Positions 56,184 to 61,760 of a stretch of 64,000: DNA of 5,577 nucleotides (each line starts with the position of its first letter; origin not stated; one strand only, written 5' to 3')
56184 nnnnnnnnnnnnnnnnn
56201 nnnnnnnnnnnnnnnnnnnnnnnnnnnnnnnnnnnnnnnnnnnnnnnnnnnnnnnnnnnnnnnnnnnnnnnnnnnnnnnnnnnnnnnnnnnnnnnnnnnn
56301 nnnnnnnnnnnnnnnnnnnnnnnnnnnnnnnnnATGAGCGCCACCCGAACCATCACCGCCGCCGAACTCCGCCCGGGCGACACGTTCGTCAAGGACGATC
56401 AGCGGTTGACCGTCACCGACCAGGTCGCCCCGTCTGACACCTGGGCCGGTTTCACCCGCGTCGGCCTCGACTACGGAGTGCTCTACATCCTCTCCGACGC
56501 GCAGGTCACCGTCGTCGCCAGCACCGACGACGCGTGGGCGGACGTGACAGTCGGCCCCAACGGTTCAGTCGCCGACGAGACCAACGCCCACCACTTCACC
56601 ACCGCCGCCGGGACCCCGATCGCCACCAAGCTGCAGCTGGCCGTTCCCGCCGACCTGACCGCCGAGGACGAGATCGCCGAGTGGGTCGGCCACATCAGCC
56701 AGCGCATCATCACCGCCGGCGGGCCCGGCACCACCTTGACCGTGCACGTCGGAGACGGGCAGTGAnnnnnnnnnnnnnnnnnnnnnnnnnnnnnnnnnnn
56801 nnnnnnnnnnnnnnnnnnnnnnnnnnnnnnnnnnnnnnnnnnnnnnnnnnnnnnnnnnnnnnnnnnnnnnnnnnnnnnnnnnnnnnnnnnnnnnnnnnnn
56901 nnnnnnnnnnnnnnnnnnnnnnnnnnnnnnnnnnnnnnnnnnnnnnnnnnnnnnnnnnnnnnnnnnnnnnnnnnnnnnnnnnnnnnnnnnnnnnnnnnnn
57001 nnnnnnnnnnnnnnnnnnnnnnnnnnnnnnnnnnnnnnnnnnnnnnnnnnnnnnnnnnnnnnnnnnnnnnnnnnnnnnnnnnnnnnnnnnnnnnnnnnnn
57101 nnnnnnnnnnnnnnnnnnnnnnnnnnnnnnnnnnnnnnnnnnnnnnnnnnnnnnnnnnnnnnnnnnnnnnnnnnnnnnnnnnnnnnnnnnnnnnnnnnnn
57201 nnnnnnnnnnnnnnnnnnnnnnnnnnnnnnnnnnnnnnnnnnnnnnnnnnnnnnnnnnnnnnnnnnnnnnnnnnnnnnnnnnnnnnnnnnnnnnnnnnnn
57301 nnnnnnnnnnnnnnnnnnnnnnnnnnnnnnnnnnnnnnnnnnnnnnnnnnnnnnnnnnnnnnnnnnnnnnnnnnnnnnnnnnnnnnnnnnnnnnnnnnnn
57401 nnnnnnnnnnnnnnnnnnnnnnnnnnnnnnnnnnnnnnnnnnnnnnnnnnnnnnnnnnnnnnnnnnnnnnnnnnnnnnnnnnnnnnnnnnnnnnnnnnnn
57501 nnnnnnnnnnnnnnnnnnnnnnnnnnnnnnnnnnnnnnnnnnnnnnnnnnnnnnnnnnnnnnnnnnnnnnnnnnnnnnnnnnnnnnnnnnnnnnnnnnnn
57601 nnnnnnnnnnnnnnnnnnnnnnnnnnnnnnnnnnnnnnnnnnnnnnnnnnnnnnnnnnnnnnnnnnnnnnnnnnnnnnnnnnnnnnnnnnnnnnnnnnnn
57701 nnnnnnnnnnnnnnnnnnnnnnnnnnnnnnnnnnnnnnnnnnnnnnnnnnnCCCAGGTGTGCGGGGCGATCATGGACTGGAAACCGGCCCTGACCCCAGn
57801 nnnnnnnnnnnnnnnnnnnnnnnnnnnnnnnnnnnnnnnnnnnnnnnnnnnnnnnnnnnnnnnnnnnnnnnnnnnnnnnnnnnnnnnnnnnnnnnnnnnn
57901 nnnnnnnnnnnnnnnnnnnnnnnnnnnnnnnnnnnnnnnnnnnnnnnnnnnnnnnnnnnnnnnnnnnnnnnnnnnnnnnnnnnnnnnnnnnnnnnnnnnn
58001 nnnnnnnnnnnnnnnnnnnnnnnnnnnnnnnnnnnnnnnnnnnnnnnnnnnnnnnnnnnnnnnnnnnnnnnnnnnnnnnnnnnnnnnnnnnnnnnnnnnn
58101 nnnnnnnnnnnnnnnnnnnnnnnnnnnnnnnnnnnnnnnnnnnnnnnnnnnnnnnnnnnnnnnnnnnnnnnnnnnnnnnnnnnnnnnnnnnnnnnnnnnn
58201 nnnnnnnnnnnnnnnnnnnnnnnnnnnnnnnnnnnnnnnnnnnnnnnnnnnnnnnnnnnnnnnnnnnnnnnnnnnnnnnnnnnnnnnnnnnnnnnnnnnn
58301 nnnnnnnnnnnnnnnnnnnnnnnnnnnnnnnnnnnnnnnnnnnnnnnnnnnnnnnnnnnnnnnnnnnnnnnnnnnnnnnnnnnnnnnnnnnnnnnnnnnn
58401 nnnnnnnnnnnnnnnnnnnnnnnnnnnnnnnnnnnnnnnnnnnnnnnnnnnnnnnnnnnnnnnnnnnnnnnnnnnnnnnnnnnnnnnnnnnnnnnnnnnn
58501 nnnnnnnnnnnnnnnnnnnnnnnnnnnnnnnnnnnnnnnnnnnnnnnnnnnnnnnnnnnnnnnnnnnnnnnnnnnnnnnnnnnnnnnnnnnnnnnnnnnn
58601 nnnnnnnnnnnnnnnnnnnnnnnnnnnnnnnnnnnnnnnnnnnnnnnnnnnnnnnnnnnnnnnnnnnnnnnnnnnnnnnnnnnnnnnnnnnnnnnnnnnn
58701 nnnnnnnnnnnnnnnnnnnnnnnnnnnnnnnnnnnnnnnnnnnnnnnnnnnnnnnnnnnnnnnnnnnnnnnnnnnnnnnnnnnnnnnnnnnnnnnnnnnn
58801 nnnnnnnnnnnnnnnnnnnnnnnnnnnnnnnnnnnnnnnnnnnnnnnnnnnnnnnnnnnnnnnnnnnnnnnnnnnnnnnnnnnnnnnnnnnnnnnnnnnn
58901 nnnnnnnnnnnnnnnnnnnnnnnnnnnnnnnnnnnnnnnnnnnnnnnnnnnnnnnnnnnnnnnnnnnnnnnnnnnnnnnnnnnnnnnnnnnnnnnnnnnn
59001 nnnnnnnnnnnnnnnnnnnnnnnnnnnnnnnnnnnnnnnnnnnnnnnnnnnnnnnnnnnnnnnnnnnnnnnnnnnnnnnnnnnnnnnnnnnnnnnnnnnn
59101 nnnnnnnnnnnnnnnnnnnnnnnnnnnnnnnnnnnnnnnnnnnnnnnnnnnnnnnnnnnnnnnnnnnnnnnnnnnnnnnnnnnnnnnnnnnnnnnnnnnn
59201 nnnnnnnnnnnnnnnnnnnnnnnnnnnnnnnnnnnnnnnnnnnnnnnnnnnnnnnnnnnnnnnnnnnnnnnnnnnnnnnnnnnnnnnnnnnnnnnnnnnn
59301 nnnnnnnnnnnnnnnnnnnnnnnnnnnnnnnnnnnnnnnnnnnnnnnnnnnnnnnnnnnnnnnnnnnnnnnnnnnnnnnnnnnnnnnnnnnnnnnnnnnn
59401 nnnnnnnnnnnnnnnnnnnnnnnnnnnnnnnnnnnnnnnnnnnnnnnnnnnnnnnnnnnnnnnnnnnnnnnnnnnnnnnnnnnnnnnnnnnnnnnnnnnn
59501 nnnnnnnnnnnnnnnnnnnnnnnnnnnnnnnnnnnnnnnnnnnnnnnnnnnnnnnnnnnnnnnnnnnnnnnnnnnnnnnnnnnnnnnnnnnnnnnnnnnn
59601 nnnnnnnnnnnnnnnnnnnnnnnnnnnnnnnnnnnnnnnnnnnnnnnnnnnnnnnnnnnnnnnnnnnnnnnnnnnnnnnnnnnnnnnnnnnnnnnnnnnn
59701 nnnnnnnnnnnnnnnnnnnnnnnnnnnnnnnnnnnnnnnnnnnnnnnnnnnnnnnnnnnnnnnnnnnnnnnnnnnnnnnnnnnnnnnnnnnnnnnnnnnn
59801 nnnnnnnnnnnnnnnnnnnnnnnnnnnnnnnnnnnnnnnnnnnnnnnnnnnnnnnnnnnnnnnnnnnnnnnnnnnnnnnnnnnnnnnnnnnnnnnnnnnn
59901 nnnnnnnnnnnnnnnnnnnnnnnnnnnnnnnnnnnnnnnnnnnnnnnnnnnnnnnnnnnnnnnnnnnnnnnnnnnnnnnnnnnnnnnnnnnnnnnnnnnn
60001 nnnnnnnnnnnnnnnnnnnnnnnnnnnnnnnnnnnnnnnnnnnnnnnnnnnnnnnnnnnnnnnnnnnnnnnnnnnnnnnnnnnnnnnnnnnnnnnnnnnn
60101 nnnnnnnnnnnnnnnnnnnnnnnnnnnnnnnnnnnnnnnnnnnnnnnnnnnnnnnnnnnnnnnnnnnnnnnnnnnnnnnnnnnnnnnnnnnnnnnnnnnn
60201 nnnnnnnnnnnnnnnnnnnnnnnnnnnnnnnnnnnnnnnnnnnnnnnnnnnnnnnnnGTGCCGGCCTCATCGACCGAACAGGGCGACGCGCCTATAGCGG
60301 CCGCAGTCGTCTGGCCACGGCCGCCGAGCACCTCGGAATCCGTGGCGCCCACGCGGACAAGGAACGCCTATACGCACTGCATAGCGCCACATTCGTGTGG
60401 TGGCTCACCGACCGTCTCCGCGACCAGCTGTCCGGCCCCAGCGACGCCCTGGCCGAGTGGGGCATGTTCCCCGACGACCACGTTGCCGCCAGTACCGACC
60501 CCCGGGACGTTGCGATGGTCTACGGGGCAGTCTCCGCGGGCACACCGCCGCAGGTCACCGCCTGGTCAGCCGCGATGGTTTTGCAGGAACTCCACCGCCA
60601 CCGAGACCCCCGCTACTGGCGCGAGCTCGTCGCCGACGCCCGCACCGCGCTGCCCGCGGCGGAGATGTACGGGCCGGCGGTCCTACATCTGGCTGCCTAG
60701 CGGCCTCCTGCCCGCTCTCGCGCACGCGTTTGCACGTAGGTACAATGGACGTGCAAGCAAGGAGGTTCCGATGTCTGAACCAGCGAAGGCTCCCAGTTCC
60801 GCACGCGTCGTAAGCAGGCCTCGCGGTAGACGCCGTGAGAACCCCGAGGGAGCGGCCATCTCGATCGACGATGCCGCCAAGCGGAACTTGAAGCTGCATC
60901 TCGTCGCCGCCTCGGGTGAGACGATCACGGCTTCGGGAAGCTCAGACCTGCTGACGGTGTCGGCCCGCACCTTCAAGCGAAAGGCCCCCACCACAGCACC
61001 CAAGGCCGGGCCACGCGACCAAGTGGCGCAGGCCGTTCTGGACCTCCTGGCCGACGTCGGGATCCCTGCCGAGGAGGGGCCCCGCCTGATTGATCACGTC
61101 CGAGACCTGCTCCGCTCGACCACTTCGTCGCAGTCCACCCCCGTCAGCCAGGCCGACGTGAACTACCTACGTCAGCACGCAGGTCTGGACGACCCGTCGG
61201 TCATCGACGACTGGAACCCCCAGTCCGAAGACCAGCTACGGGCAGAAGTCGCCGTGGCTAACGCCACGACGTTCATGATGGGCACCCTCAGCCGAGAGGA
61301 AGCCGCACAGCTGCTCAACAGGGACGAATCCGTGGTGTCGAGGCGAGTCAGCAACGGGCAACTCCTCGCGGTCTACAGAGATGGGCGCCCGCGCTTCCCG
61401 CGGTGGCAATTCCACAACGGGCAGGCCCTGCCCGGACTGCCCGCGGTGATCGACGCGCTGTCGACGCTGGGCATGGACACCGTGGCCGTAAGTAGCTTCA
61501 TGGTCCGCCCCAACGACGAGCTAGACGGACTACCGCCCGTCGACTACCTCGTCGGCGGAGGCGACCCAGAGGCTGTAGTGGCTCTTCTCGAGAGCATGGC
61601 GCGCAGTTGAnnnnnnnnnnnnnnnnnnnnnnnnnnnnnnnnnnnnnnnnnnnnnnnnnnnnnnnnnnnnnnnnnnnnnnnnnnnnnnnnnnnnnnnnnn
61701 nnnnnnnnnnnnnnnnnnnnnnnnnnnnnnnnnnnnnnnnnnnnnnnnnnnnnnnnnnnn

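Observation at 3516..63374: About 30 co-oriented copies of a rigid two-block promoter-like motif (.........-N17-ASRGTG) upstream of small ORFs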

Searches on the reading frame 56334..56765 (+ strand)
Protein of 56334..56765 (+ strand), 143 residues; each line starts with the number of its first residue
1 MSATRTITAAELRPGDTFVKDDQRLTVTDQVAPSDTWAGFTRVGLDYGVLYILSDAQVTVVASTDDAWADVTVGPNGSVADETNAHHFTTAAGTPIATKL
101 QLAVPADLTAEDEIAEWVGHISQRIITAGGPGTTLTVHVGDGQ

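Call 25: find_encoding_contigs(protein=window:56334-56765:+, flank=10000, max_places=2)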
Protein window:56334-56765:+ (143 aa): 4 contigs read that carry it; 2 places shown.
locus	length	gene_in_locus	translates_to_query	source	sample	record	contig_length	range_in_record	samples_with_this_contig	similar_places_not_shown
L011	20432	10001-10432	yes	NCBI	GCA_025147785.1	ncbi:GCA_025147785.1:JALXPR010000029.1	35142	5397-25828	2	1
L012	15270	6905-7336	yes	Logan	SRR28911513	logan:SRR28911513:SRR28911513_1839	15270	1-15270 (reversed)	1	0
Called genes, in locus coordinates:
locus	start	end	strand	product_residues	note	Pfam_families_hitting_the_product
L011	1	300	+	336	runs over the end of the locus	PF19300:BPD_transp_1_N (faint), PF00528:BPD_transp_1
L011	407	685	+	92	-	-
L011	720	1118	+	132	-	-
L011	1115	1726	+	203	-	PF00149:Metallophos (weak), PF12850:Metallophos_2 (weak)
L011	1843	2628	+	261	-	-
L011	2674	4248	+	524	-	PF00528:BPD_transp_1, PF00005:ABC_tran, PF13191:AAA_16 (weak), PF13401:AAA_22 (weak), PF20703:nSTAND1 (weak), PF13304:AAA_21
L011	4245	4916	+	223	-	PF00005:ABC_tran, PF13191:AAA_16 (weak), PF13304:AAA_21 (faint)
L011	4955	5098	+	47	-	-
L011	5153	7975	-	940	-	PF20464:MmeI_N, PF20465:MmeI_hel, PF20473:MmeI_Mtase, PF20466:MmeI_TRD, PF20467:MmeI_C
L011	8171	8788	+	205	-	-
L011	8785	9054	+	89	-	-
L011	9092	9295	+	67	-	-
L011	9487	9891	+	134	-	-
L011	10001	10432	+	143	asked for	-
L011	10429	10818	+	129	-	-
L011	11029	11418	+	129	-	-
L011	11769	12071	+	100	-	-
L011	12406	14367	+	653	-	PF22548:AEP-TOTE (weak)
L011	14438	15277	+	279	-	-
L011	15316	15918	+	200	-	PF08808:RES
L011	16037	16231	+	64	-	-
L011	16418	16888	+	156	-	-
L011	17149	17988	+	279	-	-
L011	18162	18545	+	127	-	PF12957:DUF3846 (weak)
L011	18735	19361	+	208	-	-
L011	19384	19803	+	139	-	-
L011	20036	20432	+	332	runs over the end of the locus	PF17853:GGDEF_2, PF13556:HTH_30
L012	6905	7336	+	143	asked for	-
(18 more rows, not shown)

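Call 83: find_homologous_proteins(query=L011:20036-20431:+, max_evalue=1e-10)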
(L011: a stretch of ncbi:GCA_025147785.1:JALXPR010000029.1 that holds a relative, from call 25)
Query L011:20036-20431:+ (132 aa): 2 proteins with E <= 1e-10 among 19 candidates.
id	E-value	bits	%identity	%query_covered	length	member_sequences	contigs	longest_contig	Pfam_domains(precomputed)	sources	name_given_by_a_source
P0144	2.0e-26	110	81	52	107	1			-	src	-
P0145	1.4e-17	82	39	85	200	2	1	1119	-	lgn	-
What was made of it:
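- Tried and rejected: The last homologue search, meant to walk past the 3' end, returned no full-length protein (call 83).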

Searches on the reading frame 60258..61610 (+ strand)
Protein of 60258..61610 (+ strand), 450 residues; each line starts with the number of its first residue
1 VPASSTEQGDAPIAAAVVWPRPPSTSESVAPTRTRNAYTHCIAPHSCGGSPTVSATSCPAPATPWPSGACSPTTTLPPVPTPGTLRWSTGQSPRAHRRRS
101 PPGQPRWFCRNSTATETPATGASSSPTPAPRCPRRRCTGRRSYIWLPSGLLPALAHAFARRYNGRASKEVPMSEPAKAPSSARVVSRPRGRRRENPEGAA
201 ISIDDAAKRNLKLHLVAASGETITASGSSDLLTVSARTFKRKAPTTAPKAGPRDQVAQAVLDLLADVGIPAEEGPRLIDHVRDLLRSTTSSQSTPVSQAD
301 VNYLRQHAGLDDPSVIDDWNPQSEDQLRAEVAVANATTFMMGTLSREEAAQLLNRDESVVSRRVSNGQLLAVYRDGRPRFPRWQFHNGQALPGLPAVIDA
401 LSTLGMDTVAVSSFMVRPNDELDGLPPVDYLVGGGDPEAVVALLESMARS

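Call 8: search_protein_families(library=pfam, proteins=[window:60258-61610:+], max_evalue=0.01)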
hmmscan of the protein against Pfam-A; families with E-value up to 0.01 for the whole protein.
window:60258-61610:+ (450 aa): 1 family
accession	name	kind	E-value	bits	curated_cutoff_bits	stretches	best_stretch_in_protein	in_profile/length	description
PF21531.3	Rv2175c_wHTH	-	0.0077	16.6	27.1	0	343-382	15-54/57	DNA-binding protein Rv2175c, wHTH domain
